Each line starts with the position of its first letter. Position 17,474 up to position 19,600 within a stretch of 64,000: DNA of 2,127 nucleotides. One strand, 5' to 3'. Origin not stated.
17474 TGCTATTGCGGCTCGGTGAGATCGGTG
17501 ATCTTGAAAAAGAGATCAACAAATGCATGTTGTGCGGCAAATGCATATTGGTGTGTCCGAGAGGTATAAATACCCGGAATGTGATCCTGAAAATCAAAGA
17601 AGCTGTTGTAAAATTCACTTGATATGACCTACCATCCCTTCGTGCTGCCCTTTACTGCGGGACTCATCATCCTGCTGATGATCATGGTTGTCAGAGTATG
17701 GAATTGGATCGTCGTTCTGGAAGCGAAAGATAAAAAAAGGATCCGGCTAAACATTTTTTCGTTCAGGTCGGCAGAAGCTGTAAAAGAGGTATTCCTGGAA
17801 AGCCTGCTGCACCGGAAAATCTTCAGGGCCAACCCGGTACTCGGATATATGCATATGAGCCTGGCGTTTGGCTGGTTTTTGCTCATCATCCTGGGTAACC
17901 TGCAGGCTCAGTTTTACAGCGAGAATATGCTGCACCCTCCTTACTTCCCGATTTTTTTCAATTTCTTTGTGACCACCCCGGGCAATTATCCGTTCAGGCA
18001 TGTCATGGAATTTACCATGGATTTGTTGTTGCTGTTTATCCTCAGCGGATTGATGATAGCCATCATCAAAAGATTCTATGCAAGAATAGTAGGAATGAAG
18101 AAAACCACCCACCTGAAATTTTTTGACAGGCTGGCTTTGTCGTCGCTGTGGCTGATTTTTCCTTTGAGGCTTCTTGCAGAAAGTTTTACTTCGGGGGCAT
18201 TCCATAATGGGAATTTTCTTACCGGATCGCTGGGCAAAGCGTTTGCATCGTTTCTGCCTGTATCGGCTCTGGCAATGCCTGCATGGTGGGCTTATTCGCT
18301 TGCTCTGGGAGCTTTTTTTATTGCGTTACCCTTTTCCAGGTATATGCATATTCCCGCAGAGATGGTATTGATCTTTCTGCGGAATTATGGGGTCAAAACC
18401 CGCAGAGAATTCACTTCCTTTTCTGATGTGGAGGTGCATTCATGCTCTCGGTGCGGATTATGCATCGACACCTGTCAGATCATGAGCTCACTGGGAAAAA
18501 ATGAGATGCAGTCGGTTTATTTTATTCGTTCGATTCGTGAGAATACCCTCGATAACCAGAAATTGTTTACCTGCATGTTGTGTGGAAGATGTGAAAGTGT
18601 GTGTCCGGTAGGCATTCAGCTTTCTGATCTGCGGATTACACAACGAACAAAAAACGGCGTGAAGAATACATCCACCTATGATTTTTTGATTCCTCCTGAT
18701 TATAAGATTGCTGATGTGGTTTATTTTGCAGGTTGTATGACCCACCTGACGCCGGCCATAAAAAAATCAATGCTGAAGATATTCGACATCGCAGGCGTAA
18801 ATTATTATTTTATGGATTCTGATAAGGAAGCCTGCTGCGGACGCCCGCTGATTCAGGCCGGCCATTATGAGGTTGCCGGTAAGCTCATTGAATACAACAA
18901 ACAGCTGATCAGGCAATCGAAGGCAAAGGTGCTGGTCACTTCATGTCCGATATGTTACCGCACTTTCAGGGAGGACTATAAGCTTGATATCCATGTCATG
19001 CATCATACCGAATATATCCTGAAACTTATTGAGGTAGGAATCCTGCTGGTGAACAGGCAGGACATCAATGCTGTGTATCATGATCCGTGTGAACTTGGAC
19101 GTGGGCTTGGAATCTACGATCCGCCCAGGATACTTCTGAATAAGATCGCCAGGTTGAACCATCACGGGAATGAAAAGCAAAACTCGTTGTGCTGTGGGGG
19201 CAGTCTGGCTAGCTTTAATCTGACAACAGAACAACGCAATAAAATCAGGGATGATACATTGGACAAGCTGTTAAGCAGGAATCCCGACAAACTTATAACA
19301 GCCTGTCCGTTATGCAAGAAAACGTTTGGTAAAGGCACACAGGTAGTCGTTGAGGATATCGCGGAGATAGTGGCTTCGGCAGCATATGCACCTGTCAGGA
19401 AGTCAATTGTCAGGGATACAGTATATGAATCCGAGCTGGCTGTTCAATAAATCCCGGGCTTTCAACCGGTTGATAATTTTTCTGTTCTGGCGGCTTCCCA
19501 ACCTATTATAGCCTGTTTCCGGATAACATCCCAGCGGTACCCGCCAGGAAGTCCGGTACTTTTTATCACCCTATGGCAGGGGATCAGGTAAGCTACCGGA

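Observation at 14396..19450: Five-gene Hdr-like operon: HdrC-HdrB-short HdrA-ferredoxin-membrane HdrE/HdrD fusion, with no recognisable partner genes in the window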

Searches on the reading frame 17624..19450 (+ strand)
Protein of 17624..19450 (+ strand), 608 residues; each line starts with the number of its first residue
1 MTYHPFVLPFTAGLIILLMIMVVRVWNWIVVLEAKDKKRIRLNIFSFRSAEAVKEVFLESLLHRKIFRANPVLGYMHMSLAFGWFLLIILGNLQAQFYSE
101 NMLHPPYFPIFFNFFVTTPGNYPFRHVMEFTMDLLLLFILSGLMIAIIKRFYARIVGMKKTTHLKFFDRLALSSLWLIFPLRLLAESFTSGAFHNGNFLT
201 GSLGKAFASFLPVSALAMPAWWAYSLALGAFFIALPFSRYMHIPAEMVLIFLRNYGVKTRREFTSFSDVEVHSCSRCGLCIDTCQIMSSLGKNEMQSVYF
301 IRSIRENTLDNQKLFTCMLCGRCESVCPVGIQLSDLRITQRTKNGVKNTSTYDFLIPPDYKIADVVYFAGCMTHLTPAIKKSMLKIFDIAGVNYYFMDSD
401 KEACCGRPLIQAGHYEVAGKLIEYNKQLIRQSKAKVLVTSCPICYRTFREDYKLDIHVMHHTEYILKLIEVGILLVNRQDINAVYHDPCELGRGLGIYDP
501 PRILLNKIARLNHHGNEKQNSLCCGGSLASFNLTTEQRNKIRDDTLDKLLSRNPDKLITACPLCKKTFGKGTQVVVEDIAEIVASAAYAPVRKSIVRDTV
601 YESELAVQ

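Call 3: search_protein_families(library=pfam, proteins=[window:17624-19450:+], max_evalue=0.01)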
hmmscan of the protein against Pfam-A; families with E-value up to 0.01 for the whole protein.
window:17624-19450:+ (608 aa): 8 families
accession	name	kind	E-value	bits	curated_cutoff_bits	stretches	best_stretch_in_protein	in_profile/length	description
PF02754.22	CCG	-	1.1e-24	86.8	20.6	2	365-448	1-84/85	Cysteine-rich domain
PF13183.11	Fer4_8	-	7.4e-10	39.7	27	1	270-331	1-68/68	4Fe-4S dicluster domain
PF13534.11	Fer4_17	-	1.1e-08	35.9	22.2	1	273-331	1-60/61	4Fe-4S dicluster domain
PF12838.12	Fer4_7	-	2.5e-06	28.3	27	1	274-331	2-52/52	4Fe-4S dicluster domain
PF13187.11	Fer4_9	-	3.1e-05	24.4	27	1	274-330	2-50/52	4Fe-4S dicluster domain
PF00037.32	Fer4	-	0.0002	21.5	21.1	1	317-330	8-21/24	4Fe-4S binding domain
PF25160.1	LdpA_Fe-S-bd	-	0.00046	20.4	27.6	0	316-330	27-41/49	LdpA Fe-S cluster-binding domain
PF12797.12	Fer4_2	-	0.006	16.9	24.5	0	316-329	9-22/22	4Fe-4S binding domain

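Call 4: search_protein_families(library=ncbifam, proteins=[window:17624-19450:+], max_evalue=0.01)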
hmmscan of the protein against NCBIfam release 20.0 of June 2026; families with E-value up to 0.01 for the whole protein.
window:17624-19450:+ (608 aa): 29 families (the best 25 are shown)
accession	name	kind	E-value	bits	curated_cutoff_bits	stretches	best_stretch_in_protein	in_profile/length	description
NF004898.0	PRK06259.1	equivalog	6.8e-34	117.3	385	1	363-568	262-463/488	fumarate reductase (CoM/CoB) subunit TfrB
NF045670.1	quin_L_LdhH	equivalog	8.7e-28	97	800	2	364-571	468-688/706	L-lactate dehydrogenase (quinone) large subunit LdhH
NF008369.0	PRK11168.1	equivalog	1.2e-23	83.6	278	2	364-586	168-398/401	anaerobic glycerol-3-phosphate dehydrogenase subunit C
NF045663.1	diclust_near_Sec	equivalog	2.6e-16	58.9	530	1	276-572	310-622/759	pyridine nucleotide-disulfide oxidoreductase/dicluster-binding protein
TIGR03379.1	glycerol3P_GlpC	equivalog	1.7e-15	56.7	279.9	2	364-583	163-392/397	anaerobic glycerol-3-phosphate dehydrogenase subunit GlpC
NF045796.1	DsrK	equivalog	3.3e-15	55.6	400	1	441-587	284-435/453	sulfate reduction electron transfer complex DsrMKJOP subunit DsrK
NF008434.0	PRK11274.1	equivalog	7.8e-15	54.7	333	2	477-585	299-405/409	glycolate oxidase subunit GlcF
TIGR00273.1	TIGR00273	equivalog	1.8e-10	40.3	444.8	1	244-344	269-372/432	LutB/LldF family L-lactate oxidation iron-sulfur protein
NF045711.1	sulf_resp_HmcF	equivalog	1.3e-08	34.1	750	1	355-565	197-422/457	sulfate respiration complex iron-sulfur protein HmcF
NF045724.1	ferredox_TmcB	equivalog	3.9e-08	32.3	735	1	385-564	209-400/430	electron transfer complex ferredoxin TmcB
NF041890.1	hdrC_Methbact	equivalog_domain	5.5e-07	29.3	270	1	266-336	23-93/192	ferredoxin:CoB-CoM heterodisulfide reductase subunit HdrC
TIGR02512.1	FeFe_hydrog_A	subfamily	2.9e-06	26.4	405.95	1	270-333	5-68/375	[FeFe] hydrogenase, group A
NF003454.1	PRK05035.1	equivalog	6.2e-06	25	345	1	269-333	364-424/556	electron transport complex subunit RsxC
NF042909.1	FMH_DH_FwdF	exception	6.3e-06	25.5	375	1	271-342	14-80/336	tungsten-dependent formylmethanofuran dehydrogenase subunit FwdF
TIGR03288.1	CoB_CoM_SS_B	equivalog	2.7e-05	23.6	345.15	0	366-450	3-86/290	CoB--CoM heterodisulfide reductase subunit B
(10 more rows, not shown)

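Call 5: find_encoding_contigs(protein=window:17624-19450:+, flank=10000, max_places=6)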
Protein window:17624-19450:+ (608 aa): no gene with exactly this product is on record in the collection.

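Call 6: find_homologous_proteins(query=window:17624-19450:+)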
Query window:17624-19450:+ (608 aa): 7996 proteins with E <= 0.001 among 8000 candidates; the best 120 are listed.
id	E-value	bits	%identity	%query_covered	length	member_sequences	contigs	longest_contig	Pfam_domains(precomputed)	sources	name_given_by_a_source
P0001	0.0e+0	1405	100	100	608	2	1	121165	PF12838.13,PF13534.12,PF02754.22,PF13237.12,PF13183.12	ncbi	-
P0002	0.0e+0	1168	81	99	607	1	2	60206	PF12838.13,PF13534.12,PF02754.22,PF13183.12,PF13187.12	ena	-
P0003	0.0e+0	1084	76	97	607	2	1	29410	PF12838.13,PF13534.12,PF02754.22,PF13183.12,PF13187.12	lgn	-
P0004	0.0e+0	1080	75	99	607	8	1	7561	PF00037.33,PF12838.13,PF13534.12,PF02754.22,PF13183.12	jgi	jgi:Fe-S oxidoreductase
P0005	0.0e+0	1076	74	100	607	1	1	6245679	PF12838.13,PF13534.12,PF02754.22,PF13237.12,PF13183.12,PF13187.12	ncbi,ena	-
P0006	0.0e+0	1068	75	98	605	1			PF12838.13,PF13534.12,PF02754.22,PF13183.12,PF13187.12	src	-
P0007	0.0e+0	1064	74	100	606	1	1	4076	PF12838.13,PF13534.12,PF02754.22,PF13183.12,PF13187.12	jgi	jgi:Fe-S oxidoreductase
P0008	0.0e+0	1059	74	98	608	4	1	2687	PF00037.33,PF12838.13,PF13534.12,PF02754.22,PF13183.12,PF13187.12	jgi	jgi:Fe-S oxidoreductase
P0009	0.0e+0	1059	73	99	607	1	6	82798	PF00037.33,PF12838.13,PF13534.12,PF02754.22,PF13183.12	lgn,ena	-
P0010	0.0e+0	1048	74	98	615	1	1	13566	PF12838.13,PF13534.12,PF02754.22,PF13183.12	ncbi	ncbi:MAG: (Fe-S)-binding protein [Bacteroidales bacterium]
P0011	0.0e+0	1034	71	100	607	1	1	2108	PF12838.13,PF13534.12,PF02754.22,PF13183.12,PF13187.12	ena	-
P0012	0.0e+0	1032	72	100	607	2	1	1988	PF12838.13,PF13534.12,PF02754.22,PF13183.12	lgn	-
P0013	1.4e-298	1010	71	98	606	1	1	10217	PF00037.33,PF12838.13,PF13534.12,PF02754.22,PF13237.12,PF13183.12,PF13187.12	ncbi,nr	ncbi:MAG: (Fe-S)-binding protein [Bacteroidales bacterium]|nr:(Fe-S)-binding protein [Bacteroidales 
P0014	1.4e-237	808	58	98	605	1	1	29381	PF12838.13,PF13534.12,PF02754.22,PF13183.12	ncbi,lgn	-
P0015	3.4e-227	774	55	98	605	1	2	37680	PF12838.13,PF13534.12,PF02754.22,PF13183.12,PF13187.12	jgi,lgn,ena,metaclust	metaclust:\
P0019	2.1e-221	755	55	98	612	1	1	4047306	PF12838.13,PF13534.12,PF02754.22,PF13183.12,PF13187.12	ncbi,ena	-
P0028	7.2e-217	740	54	98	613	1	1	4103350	PF13534.12,PF02754.22,PF13183.12,PF13187.12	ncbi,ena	-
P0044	5.8e-212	724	51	98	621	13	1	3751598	PF13534.12,PF02754.22,PF13183.12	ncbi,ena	-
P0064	4.1e-210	718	54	98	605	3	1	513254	PF12838.13,PF13534.12,PF02754.22,PF13183.12,PF13187.12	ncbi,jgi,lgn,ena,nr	ncbi:MAG: (Fe-S)-binding protein [Bacteroidetes bacterium]|nr:(Fe-S)-binding protein [Bacteroidota b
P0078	3.9e-209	714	51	100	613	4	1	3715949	PF12838.13,PF13534.12,PF02754.22,PF13183.12,PF13187.12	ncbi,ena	-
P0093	5.4e-208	711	50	100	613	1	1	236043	PF02754.22,PF13183.12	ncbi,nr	ncbi:MAG: (Fe-S)-binding protein [Bacteroidota bacterium]|nr:(Fe-S)-binding protein [Bacteroidota ba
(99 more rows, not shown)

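Call 7: find_encoding_contigs(protein=P0001, flank=10000, max_places=3)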
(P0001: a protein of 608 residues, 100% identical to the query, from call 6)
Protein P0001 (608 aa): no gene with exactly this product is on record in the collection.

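Call 8: find_encoding_contigs(protein=P0005, flank=10000, max_places=3)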
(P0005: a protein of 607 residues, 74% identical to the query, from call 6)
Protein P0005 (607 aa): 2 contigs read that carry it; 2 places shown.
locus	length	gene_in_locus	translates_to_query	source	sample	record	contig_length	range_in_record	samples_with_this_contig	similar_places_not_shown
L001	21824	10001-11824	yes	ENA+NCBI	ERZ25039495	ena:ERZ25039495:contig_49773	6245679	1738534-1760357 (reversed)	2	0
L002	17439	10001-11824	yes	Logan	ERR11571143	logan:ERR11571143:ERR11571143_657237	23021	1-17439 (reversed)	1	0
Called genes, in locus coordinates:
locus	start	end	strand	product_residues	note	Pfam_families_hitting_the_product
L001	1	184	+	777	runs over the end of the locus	PF12704:MacB_PCD, PF02687:FtsX, PF12704:MacB_PCD (weak), PF02687:FtsX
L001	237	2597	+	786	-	PF12704:MacB_PCD, PF02687:FtsX, PF12704:MacB_PCD, PF02687:FtsX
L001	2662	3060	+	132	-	PF04480:DUF559, PF18741:MTES_1575 (weak)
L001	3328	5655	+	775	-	PF12704:MacB_PCD, PF02687:FtsX, PF12704:MacB_PCD, PF02687:FtsX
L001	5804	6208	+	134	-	PF04480:DUF559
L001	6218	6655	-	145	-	PF00472:RF-1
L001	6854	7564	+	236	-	PF13183:Fer4_8, PF13187:Fer4_9 (weak), PF13484:Fer4_16 (faint), PF13534:Fer4_17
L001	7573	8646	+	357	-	PF02754:CCG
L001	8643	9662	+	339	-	PF00070:Pyr_redox (weak), PF00890:FAD_binding_2 (weak), PF01134:GIDA (weak), PF07992:Pyr_redox_2, PF12831:FAD_oxidored, PF13450:NAD_binding_8, PF03486:HI0933_like, PF07992:Pyr_redox_2 (weak), +4 more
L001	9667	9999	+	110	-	PF13237:Fer4_10 (faint), PF12800:Fer4_4 (faint), PF13183:Fer4_8, PF12838:Fer4_7, PF13187:Fer4_9, PF13534:Fer4_17 (weak)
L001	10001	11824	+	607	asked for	PF13237:Fer4_10 (faint), PF12838:Fer4_7 (weak), PF13183:Fer4_8, PF13187:Fer4_9 (faint), PF13534:Fer4_17, PF02754:CCG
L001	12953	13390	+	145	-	-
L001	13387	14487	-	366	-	PF01820:Dala_Dala_lig_N, PF01071:GARS_A (weak), PF02222:ATP-grasp, PF07478:Dala_Dala_lig_C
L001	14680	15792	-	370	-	PF06379:RhaT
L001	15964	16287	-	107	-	PF05336:rhaM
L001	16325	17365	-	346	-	PF01208:URO-D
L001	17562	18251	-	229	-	PF00149:Metallophos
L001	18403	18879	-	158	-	PF00583:Acetyltransf_1, PF13673:Acetyltransf_10, PF13508:Acetyltransf_7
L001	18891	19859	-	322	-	PF14397:ATPgrasp_ST (faint), PF02655:ATP-grasp_3, PF07478:Dala_Dala_lig_C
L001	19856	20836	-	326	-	PF02655:ATP-grasp_3 (faint), PF07478:Dala_Dala_lig_C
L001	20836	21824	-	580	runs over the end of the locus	PF00850:Hist_deacetyl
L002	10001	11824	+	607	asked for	PF13237:Fer4_10 (faint), PF12838:Fer4_7 (weak), PF13183:Fer4_8, PF13187:Fer4_9 (faint), PF13534:Fer4_17, PF02754:CCG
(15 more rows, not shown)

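Call 9: find_encoding_contigs(protein=P0044, flank=10000, max_places=3)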
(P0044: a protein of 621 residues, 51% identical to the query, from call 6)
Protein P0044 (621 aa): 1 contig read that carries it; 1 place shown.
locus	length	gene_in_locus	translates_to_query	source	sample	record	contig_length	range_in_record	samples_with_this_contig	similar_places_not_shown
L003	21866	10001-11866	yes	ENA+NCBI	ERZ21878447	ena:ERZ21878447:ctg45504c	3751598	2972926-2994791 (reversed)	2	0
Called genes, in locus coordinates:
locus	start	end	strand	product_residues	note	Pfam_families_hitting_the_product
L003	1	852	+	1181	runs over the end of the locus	PF00072:Response_reg, PF08448:PAS_4, PF08447:PAS_3, PF08448:PAS_4, PF13185:GAF_2, PF00512:HisKA, PF02518:HATPase_c, PF00072:Response_reg, +6 more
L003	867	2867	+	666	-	PF00989:PAS (weak), PF13188:PAS_8 (weak), PF08447:PAS_3 (weak), PF08448:PAS_4 (weak), PF13426:PAS_9, PF00512:HisKA, PF02518:HATPase_c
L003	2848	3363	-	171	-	-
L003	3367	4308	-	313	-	PF04055:Radical_SAM, PF16199:Radical_SAM_C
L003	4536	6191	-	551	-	PF07690:MFS_1, PF00854:PTR2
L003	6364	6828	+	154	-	PF01467:CTP_transf_like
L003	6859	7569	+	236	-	PF13237:Fer4_10 (weak), PF12838:Fer4_7 (weak), PF13183:Fer4_8, PF13187:Fer4_9, PF13534:Fer4_17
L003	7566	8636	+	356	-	PF02754:CCG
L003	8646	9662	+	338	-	PF00070:Pyr_redox (faint), PF00890:FAD_binding_2 (faint), PF01134:GIDA (faint), PF03486:HI0933_like (faint), PF07992:Pyr_redox_2, PF13450:NAD_binding_8 (weak), PF13738:Pyr_redox_3, PF07992:Pyr_redox_2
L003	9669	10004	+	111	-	PF13484:Fer4_16 (faint), PF17179:Fer4_22 (faint), PF25160:LdpA_Fe-S-bd (faint), PF13237:Fer4_10 (weak), PF13183:Fer4_8, PF12838:Fer4_7, PF13187:Fer4_9, PF13534:Fer4_17 (weak), +2 more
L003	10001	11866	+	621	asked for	PF13183:Fer4_8 (weak), PF13534:Fer4_17 (weak), PF02754:CCG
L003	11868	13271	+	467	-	PF00578:AhpC-TSA, PF08534:Redoxin, PF13098:Thioredoxin_2 (weak), PF13905:Thioredoxin_8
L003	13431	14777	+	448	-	-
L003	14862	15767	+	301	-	PF02729:OTCace_N, PF00185:OTCace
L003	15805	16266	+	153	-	PF01948:PyrI, PF02748:PyrI_C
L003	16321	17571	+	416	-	PF03051:Peptidase_C1_2 (weak)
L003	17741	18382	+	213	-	PF04326:SLFN_AlbA_2, PF01399:PCI (weak)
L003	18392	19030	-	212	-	PF01712:dNK, PF02223:Thymidylate_kin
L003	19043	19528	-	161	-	PF01288:HPPK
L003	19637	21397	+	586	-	PF13205:Big_5, PF09912:DUF2141 (weak)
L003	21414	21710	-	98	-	PF12840:HTH_20, PF01022:HTH_5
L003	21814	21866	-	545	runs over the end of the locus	PF01979:Amidohydro_1, PF13382:Adenine_deam_C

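Call 12: search_solved_structures(query=window:17624-19450:+, max_evalue=0.001, show_alignments=1)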
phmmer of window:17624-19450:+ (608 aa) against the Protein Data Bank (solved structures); distinct sequences matched with E-value up to 0.001: 4.
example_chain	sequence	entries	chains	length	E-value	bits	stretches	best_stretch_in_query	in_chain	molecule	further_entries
9ojn_A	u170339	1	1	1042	1.6e-15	60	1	367-573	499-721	Iron-sulfur-binding reductase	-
8rvv_B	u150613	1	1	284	1.5e-05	27.1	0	420-576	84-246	H(2):CoB-CoM heterodisulfide,ferredoxin reductase subunit B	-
8rvu_b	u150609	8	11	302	1.9e-05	26.7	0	420-576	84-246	H(2):CoB-CoM heterodisulfide,ferredoxin reductase subunit B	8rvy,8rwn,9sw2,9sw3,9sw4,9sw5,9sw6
9sfi_C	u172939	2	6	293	5.9e-05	25.1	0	447-577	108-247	H(2)/formate:CoB-CoM heterodisulfide,ferredoxin reductase subunit B2 | Heterodisulfide reductase subunit B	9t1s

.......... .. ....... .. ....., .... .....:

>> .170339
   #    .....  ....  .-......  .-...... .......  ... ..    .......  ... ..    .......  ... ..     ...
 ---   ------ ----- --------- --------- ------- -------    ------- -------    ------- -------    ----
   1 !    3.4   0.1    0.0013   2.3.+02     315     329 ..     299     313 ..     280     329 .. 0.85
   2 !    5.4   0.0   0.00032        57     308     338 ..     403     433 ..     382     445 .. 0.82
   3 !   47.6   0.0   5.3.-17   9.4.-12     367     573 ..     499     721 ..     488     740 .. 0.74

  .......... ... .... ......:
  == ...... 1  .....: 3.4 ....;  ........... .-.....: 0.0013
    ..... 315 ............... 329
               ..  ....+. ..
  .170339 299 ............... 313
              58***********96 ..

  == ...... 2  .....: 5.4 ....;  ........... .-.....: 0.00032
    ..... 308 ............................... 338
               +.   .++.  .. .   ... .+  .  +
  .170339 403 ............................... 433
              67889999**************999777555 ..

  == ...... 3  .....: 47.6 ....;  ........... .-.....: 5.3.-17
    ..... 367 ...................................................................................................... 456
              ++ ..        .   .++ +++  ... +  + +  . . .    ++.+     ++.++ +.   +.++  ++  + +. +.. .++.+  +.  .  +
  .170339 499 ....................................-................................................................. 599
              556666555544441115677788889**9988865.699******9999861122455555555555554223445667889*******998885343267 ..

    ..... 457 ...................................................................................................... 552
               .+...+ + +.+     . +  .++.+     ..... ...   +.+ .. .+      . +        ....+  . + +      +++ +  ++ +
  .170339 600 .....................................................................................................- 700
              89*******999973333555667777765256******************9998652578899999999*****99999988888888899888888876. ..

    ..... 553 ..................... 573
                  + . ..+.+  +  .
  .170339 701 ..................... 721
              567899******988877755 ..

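Call 22: find_related_loci(query=window:17624-19450:+, collection=genome_contigs, flank=10000)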
Query window:17624-19450:+ (608 aa) in genome_contigs; peptide patterns used: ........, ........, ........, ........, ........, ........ (x = any residue, [..] = any of these).
147 stretches matched a pattern; 138 encode a relative of the query (tblastn E <= 1e-3); the best 80 are kept; 80 distinct loci.
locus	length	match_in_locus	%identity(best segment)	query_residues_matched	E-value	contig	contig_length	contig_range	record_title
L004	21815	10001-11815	74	1-605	0e+0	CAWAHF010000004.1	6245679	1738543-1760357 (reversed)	MAG: uncultured Bacteroidales bacterium isolate MFD02416.bin.1.317 genome assembly, contig: contig_49773, whole genome s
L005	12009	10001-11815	73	1-605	0e+0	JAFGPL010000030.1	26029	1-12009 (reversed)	MAG: Bacteroidales bacterium isolate Zod_Metabat.688 k87_1319103, whole genome shotgun sequence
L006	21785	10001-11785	74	1-595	0e+0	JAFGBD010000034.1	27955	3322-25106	MAG: Bacteroidales bacterium isolate Zod_Metabat.1005 k87_3251006, whole genome shotgun sequence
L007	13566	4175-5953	74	1-593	0e+0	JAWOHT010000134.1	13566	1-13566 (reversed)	MAG: Bacteroidales bacterium isolate CWP5-1.bin.146 k191_2733892, whole genome shotgun sequence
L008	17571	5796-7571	58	6-599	0e+0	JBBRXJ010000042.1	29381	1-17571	MAG: Bacteroidales bacterium isolate La4_metabat2.187 La4_metabat2.187_K_837975_L_29381_cov_12.9863, whole genome shotgu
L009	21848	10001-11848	50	1-586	0e+0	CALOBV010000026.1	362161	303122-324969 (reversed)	MAG: uncultured Marinilabiliaceae bacterium isolate HOU_bin.0183 genome assembly, contig: contig_10801, whole genome sho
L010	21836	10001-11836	49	1-586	0e+0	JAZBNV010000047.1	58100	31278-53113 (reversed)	MAG: Marinilabiliaceae bacterium isolate bin.793 k117_2903339, whole genome shotgun sequence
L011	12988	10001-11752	48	3-586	0e+0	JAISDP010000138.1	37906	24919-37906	MAG: Bacteroidales bacterium isolate Gx485_bin136 k119_6183930, whole genome shotgun sequence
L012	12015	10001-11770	45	3-583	9e-161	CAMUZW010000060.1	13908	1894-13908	MAG TPA_asm: uncultured Bacteroidales bacterium isolate SRR8387716_bin.106_metaWRAP_v1.3_MAG genome assembly, contig: ER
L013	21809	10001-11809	44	2-595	4e-159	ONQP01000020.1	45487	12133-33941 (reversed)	uncultured Bacteroidales bacterium isolate RUG544 genome assembly, contig: scaffold_1140, whole genome shotgun sequence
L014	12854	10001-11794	42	2-590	3e-159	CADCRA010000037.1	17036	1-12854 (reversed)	MAG: uncultured Bacteroidia bacterium isolate RUG14901 genome assembly, contig: RUG14901_asm_37, whole genome shotgun se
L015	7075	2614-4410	43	3-587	1e-158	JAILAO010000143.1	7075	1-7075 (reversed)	MAG: Bacteroidales bacterium isolate RUI535 k141_5949149_flag=1_multi=17.0000_len=7075, whole genome shotgun sequence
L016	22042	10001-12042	43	3-583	6e-157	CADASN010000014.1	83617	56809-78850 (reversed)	MAG: uncultured Bacteroidia bacterium isolate RUG13584 genome assembly, contig: RUG13584_asm_14, whole genome shotgun se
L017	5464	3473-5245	44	3-583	2e-158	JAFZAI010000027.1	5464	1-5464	MAG: Bacteroidales bacterium isolate RGIG7585 Water_buffalos_Omasum-3__c120140, whole genome shotgun sequence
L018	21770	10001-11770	43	3-583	2e-156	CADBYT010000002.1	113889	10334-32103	MAG: uncultured Bacteroidia bacterium isolate RUG14425 genome assembly, contig: RUG14425_asm_2, whole genome shotgun seq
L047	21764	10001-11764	40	3-583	1e-148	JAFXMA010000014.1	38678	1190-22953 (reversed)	MAG: Bacteroidales bacterium isolate RGIG6537 Sheep_Reticulum-3__c59342, whole genome shotgun sequence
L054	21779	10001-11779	41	3-587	5e-148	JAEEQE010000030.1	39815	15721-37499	MAG: Bacteroidales bacterium isolate Tb.RUG.328 NODE_3145_length_39815_cov_2.755770, whole genome shotgun sequence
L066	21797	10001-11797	40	3-594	1e-145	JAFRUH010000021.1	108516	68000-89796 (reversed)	MAG: Bacteroidales bacterium isolate RGIG2804 Goat_Omasum-6__c459024, whole genome shotgun sequence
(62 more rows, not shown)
